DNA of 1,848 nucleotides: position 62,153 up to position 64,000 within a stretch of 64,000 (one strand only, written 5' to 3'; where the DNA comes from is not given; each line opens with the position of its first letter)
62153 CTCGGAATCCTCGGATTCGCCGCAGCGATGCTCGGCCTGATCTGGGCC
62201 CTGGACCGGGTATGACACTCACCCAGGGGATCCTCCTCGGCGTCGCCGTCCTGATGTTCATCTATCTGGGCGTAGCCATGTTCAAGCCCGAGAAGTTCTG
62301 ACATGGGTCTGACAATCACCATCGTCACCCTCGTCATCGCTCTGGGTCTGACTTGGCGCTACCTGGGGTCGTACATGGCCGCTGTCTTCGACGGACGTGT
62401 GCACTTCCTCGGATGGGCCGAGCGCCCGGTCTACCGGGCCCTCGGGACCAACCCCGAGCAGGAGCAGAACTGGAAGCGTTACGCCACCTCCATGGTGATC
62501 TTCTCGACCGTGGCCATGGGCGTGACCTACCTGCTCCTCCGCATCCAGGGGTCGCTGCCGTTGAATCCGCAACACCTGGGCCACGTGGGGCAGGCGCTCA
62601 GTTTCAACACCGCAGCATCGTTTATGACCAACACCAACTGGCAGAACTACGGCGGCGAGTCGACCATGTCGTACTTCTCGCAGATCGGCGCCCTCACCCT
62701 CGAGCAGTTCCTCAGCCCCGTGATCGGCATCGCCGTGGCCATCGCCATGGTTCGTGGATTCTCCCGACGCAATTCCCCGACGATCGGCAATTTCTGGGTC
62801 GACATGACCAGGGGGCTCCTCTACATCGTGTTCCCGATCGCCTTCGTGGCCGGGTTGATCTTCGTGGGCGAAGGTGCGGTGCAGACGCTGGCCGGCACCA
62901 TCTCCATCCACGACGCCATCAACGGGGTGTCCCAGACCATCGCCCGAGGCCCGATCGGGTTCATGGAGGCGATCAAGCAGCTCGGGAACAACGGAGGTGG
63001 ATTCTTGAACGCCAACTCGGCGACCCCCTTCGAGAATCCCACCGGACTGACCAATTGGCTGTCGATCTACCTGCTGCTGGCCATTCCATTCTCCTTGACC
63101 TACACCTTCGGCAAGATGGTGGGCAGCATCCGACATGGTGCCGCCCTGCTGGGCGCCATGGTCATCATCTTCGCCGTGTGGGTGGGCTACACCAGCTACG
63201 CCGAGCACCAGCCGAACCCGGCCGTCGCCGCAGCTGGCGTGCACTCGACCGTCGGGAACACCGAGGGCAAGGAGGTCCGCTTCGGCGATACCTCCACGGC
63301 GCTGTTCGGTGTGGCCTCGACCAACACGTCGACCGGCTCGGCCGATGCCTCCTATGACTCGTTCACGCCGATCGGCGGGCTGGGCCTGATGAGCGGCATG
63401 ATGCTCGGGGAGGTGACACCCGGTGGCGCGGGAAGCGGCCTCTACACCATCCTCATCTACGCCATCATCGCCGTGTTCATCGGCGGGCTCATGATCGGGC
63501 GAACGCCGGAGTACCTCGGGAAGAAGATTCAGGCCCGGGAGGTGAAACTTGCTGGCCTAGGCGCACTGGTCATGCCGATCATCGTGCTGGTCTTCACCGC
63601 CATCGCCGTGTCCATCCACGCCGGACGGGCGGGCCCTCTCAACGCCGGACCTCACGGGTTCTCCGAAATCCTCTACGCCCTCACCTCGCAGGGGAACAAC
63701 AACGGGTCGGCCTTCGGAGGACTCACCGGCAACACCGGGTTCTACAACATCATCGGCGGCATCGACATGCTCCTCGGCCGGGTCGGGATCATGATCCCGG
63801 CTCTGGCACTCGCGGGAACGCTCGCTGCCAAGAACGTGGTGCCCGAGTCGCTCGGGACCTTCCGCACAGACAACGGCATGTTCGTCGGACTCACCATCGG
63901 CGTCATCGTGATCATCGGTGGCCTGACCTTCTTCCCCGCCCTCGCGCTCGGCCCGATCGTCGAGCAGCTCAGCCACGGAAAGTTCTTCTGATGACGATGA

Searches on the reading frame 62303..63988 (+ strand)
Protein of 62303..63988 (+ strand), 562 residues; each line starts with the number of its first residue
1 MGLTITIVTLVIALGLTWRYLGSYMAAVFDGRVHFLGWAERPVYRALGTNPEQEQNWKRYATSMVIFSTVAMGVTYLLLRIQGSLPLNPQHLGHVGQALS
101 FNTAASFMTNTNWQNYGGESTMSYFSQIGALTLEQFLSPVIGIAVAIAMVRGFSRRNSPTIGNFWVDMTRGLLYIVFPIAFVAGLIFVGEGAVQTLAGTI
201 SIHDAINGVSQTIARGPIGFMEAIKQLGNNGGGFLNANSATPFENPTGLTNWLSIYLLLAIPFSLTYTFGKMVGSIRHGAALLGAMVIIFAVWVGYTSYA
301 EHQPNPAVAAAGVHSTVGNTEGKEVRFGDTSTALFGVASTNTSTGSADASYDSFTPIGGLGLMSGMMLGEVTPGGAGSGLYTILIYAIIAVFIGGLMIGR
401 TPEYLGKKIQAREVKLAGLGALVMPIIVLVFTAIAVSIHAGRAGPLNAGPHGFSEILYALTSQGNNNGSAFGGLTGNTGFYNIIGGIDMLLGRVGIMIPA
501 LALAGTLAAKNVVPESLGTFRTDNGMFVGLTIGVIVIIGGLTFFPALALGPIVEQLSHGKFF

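Call 48: search_protein_families(library=pfam, proteins=[window:62303-63988:+], max_evalue=0.001)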
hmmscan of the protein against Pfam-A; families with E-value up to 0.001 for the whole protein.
window:62303-63988:+ (562 aa): 1 family
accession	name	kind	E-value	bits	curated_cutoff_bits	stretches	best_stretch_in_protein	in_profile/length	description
PF03814.21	KdpA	-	6.7e-213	708.2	22.6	1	10-556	3-548/548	Potassium-transporting ATPase A subunit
